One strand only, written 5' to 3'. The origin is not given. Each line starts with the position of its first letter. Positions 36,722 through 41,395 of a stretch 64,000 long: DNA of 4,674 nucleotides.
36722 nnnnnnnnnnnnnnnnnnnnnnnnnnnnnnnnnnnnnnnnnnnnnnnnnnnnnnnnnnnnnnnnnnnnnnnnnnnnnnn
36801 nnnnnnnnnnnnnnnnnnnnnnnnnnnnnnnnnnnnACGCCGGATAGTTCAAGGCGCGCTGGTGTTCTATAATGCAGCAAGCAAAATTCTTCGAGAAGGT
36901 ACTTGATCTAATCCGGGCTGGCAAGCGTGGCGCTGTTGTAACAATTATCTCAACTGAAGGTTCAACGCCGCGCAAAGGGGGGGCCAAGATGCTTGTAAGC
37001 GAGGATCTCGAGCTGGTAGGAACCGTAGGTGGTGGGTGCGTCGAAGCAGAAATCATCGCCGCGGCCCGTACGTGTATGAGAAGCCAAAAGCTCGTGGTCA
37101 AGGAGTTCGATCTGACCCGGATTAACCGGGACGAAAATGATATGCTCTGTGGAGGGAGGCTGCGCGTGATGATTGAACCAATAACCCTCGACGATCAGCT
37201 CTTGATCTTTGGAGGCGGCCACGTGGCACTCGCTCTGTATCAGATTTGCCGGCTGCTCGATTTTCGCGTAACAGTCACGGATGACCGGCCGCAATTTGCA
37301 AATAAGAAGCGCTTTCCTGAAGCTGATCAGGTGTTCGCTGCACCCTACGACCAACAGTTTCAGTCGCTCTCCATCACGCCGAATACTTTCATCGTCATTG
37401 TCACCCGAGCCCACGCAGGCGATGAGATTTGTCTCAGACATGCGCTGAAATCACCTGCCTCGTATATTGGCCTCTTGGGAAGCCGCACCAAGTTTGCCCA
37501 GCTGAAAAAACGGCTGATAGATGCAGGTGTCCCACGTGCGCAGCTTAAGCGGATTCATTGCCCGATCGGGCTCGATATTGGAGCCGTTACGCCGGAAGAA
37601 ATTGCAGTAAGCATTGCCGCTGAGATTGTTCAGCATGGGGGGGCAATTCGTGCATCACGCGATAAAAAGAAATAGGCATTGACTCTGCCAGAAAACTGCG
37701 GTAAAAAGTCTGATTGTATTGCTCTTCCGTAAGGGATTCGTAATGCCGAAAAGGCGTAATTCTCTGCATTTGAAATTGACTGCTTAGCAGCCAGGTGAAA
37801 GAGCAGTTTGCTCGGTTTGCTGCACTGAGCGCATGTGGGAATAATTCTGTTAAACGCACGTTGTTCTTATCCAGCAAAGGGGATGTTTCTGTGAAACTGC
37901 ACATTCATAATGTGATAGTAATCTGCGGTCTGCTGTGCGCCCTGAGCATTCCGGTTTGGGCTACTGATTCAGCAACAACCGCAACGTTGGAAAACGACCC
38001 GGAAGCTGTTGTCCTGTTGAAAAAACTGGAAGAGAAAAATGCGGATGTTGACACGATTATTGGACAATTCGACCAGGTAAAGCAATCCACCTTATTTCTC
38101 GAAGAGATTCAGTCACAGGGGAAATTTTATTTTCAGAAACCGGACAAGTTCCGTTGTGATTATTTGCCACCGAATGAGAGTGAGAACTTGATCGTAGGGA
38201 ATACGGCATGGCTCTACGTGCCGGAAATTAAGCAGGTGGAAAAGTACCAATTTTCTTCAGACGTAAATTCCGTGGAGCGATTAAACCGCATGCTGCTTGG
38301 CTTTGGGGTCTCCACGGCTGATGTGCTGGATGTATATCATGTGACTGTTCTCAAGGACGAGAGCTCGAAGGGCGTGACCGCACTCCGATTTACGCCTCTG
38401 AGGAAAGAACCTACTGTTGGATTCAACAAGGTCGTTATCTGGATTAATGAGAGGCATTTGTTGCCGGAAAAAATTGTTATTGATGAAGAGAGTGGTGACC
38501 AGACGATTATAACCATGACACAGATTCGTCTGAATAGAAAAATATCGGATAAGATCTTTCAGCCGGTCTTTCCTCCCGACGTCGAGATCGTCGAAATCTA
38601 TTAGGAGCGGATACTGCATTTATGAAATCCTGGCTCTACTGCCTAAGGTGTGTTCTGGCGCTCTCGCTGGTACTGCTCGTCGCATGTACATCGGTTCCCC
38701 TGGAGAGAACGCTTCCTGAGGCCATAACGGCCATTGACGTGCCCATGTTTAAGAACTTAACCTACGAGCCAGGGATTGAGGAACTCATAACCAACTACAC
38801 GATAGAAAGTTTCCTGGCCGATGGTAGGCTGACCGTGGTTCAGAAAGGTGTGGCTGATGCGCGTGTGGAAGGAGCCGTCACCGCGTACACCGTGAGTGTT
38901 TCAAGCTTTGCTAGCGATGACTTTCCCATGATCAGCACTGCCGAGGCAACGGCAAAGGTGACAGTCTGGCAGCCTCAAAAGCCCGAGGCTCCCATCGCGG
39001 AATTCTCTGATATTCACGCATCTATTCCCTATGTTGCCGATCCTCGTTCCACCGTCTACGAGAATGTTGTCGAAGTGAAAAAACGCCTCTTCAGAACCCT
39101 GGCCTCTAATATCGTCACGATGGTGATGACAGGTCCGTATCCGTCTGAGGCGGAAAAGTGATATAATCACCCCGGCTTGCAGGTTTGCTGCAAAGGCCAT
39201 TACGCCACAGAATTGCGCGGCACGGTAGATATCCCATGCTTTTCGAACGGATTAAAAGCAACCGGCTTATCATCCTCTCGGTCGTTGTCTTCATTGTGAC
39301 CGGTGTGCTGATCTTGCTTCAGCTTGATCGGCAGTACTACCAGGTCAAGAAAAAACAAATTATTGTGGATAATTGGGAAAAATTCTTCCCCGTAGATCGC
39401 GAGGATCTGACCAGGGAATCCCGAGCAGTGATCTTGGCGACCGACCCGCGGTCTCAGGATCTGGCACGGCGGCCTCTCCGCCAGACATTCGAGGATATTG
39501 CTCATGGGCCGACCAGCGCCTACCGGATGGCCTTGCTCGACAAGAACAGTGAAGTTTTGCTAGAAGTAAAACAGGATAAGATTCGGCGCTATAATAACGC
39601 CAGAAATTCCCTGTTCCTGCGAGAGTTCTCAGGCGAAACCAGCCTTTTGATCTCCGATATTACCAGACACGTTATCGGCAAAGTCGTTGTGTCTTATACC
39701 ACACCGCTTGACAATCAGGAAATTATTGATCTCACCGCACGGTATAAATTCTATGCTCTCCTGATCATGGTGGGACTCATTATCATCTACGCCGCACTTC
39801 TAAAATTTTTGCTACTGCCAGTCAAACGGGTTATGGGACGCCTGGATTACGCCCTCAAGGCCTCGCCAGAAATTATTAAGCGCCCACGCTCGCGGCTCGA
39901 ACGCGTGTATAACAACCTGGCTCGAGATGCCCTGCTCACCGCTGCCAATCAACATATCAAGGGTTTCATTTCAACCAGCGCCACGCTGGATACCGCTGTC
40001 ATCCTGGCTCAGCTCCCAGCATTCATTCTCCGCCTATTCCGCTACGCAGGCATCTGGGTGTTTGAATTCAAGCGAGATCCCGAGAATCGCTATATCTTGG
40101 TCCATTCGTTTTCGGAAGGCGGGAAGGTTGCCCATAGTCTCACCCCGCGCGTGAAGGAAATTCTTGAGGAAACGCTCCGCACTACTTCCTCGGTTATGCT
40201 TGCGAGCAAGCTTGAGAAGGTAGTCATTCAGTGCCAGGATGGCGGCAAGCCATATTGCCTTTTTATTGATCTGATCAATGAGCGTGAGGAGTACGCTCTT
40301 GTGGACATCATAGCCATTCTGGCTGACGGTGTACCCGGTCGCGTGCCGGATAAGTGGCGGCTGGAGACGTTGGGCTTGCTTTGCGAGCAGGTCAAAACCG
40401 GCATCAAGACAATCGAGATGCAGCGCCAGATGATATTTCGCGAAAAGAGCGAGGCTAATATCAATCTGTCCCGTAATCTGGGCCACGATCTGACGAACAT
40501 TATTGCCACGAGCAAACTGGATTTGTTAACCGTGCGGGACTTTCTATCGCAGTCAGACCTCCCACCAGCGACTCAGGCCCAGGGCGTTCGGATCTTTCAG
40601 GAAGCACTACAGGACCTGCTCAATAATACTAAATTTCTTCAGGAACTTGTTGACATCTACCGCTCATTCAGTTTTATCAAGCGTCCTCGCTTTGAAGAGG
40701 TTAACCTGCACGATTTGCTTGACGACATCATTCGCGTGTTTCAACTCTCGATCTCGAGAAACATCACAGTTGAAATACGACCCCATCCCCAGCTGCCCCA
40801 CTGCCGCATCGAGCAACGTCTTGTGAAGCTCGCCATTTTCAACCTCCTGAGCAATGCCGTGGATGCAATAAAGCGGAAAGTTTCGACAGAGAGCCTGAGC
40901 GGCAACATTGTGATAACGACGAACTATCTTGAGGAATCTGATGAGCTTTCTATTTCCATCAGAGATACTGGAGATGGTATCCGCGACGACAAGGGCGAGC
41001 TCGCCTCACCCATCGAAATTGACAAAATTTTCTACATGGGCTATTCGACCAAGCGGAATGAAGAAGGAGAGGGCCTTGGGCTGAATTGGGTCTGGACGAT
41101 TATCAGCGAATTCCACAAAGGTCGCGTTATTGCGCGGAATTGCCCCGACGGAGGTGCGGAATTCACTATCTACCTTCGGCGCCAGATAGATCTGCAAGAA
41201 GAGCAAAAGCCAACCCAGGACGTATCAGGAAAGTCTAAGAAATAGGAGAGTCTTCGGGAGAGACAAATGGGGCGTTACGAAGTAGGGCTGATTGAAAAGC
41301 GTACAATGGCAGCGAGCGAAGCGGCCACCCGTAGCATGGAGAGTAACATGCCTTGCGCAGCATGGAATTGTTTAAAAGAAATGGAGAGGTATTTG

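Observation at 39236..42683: Two-component pair whose response regulator carries a roughly 300-aa unassigned output domain ending in an Rx4H (HEPN-like) motif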

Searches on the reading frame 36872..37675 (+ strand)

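Call 3: search_protein_families(library=pfam, proteins=[window:36872-37675:+], max_evalue=1)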
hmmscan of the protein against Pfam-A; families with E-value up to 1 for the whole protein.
window:36872-37675:+ (267 aa): 2 families
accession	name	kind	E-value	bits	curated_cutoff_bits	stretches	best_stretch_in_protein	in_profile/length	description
PF13478.12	XdhC_C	-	1.5e-47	161.6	29.7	1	110-252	1-125/125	XdhC Rossmann domain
PF02625.21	XdhC_CoxI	-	3.2e-23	81.9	24.3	1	14-77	2-65/68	XdhC and CoxI family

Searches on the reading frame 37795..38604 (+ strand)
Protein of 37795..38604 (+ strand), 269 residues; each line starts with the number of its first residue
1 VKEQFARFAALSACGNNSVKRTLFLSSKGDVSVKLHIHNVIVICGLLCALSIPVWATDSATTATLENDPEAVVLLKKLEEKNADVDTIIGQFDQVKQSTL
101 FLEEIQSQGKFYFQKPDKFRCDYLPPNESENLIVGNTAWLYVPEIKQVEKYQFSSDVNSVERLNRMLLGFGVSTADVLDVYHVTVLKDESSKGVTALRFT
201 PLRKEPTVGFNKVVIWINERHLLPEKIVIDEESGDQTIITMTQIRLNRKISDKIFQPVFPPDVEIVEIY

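Call 3: search_protein_families(library=pfam, proteins=[window:37795-38604:+], max_evalue=1)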
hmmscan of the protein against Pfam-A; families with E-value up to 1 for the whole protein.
window:37795-38604:+ (269 aa): 3 families
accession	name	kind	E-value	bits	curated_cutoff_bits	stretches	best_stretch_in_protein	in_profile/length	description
PF03548.22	LolA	-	2.4e-20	73.4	23.6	1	85-256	3-163/165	Outer membrane lipoprotein carrier protein LolA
PF17131.11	LolA_like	-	3e-10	40.5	30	2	135-233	27-124/184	Outer membrane lipoprotein-sorting protein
PF09865.15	DUF2092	-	4e-05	23.5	21.2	1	91-268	25-211/212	Predicted periplasmic protein (DUF2092)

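Call 4: search_protein_families(library=ncbifam, proteins=[window:37795-38604:+], max_evalue=1)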
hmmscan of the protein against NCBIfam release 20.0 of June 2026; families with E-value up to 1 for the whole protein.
window:37795-38604:+ (269 aa): 6 families
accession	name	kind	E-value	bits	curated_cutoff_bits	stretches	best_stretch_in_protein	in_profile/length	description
TIGR00547.2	lolA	equivalog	2.1e-23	82.8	112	1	75-267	21-201/202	outer membrane lipoprotein periplasmic chaperone LolA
NF053544.1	LolA2_flexi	equivalog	8.3e-22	77.6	125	1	58-256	16-207/208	flexirubin biosynthesis/transport protein LolA2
NF000663.1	PRK00031.2-1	exception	5.5e-10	39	120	2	219-267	120-168/168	LolA-like outer membrane lipoprotein chaperone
NF053572.1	LolA1_Flavo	equivalog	5.7e-09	35.9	100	2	204-256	147-199/214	outer membrane lipoprotein periplasmic chaperone LolA1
NF000661.0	PRK00031.1-3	equivalog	1.3e-08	34.5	255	1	76-266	40-223/225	outer membrane lipoprotein chaperone LolA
NF000666.0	PRK00031.2-4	equivalog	0.093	12.6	157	1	213-267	115-169/170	outer membrane lipoprotein chaperone LolA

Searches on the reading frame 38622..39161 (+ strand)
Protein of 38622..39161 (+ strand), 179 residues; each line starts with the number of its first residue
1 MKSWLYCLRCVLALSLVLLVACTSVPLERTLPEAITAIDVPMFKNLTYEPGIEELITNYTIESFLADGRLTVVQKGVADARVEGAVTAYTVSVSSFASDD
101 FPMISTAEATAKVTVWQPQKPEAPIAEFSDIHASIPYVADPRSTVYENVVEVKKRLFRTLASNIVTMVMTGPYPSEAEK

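Call 3: search_protein_families(library=pfam, proteins=[window:38622-39161:+], max_evalue=1)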
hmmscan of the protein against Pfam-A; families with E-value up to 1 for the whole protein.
window:38622-39161:+ (179 aa): 1 family
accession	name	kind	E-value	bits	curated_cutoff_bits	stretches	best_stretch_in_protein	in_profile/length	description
PF04390.17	LptE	-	6.4e-06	27.3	23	1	36-166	2-116/118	Lipopolysaccharide-assembly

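Call 4: search_protein_families(library=ncbifam, proteins=[window:38622-39161:+], max_evalue=1)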
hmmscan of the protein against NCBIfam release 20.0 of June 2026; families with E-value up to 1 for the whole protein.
window:38622-39161:+ (179 aa): 1 family
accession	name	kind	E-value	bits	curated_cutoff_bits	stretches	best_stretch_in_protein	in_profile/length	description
NF032892.0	fosA7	exception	0.065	13.3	305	1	63-128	38-104/140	FosA7 family fosfomycin resistance glutathione transferase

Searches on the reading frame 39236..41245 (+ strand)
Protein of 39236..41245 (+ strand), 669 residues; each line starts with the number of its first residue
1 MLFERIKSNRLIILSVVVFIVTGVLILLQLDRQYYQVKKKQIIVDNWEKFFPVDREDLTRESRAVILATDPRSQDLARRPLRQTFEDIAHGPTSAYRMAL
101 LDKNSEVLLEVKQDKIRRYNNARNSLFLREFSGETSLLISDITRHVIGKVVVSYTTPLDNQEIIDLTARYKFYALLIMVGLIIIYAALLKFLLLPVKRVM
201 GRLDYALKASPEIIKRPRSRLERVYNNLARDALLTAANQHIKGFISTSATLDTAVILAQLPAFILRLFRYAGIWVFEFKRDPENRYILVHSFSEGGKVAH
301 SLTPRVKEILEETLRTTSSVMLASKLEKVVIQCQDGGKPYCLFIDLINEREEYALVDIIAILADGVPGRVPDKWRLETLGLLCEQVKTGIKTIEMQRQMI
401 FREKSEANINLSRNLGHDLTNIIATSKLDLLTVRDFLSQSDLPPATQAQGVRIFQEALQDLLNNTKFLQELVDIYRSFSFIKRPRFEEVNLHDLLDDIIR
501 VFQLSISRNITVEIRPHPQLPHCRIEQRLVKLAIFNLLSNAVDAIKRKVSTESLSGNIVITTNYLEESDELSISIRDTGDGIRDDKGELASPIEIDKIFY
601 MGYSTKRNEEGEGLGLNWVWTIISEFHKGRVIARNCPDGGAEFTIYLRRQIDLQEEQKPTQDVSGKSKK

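Call 3: search_protein_families(library=pfam, proteins=[window:39236-41245:+], max_evalue=1)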
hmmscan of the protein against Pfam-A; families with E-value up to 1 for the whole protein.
window:39236-41245:+ (669 aa): 2 families
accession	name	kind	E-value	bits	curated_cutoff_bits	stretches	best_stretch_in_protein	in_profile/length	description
PF02518.31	HATPase_c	-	1.2e-15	58.4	26.4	1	528-649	4-109/111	Histidine kinase-, DNA gyrase B-, and HSP90-like ATPase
PF14501.12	HATPase_c_5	-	0.069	13.5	22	1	533-628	9-84/102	GHKL domain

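Call 4: search_protein_families(library=ncbifam, proteins=[window:39236-41245:+], max_evalue=1)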
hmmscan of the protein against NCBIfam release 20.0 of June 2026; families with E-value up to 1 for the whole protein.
window:39236-41245:+ (669 aa): 48 families (the best 25 are shown)
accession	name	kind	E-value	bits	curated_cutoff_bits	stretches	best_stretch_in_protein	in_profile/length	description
NF008468.0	PRK11360.1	equivalog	1.3e-21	76.6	646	1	452-652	428-611/616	two-component system sensor histidine kinase AtoS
NF008312.0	PRK11100.1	equivalog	5.8e-14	51.8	356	1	466-650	302-475/477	two-component system sensor histidine kinase CreC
NF010411.0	PRK13837.1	equivalog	6.4e-14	50.9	647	1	456-653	487-681/828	two-component system VirA-like sensor kinase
NF007688.0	PRK10364.1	equivalog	9.7e-14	50.9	479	1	486-657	307-459/460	two-component system sensor histidine kinase ZraS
NF047496.1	HK_LIC11548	equivalog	1.1e-13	50.9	750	1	451-647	398-587/589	LIC_11548 family sensor histidine kinase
NF047874.1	MASE3_PAS_HK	subfamily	1.4e-12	47.2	560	1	526-662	516-638/655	MASE3 domain-containing sensor histidine kinase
NF046026.1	HisKinCckACaul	equivalog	2.5e-12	45.7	1000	1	457-662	340-545/678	cell cycle histidine kinase CckA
NF052574.1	HisKinEspCMyxo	equivalog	7.1e-12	44.3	1200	1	392-649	401-637/785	serine histidine kinase EspC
NF038348.1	T2SS_HK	subfamily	5.4e-11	41.6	450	1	464-647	407-571/574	histidine kinase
NF007793.0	PRK10490.1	equivalog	7.5e-11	40.8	1123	1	411-650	667-883/895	two-component system sensor histidine kinase KdpD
NF010076.0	PRK13557.1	subfamily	2.7e-10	39.3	631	1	406-624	161-370/540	histidine kinase famiy protein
NF045900.1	HisKinCpxALeg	equivalog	3.5e-10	39.2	800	1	472-647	286-449/451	two-component system sensor histidine kinase CpxA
NF046044.1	PnpS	equivalog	4.6e-10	39.1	400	1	468-647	220-389/390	two-component system histidine kinase PnpS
NF046020.1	HisKinCckABruc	equivalog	5.8e-10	37.7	1000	1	396-662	468-720/868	cell cycle histidine kinase CckA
NF008293.1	PRK11073.1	equivalog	1.9e-09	37.2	240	1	467-647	177-345/349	nitrogen regulation protein NR(II)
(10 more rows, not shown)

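Call 7: search_protein_families(library=padloc, proteins=[window:39236-41245:+], max_evalue=1)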
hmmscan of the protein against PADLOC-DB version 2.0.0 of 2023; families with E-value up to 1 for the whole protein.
window:39236-41245:+ (669 aa): 0 families
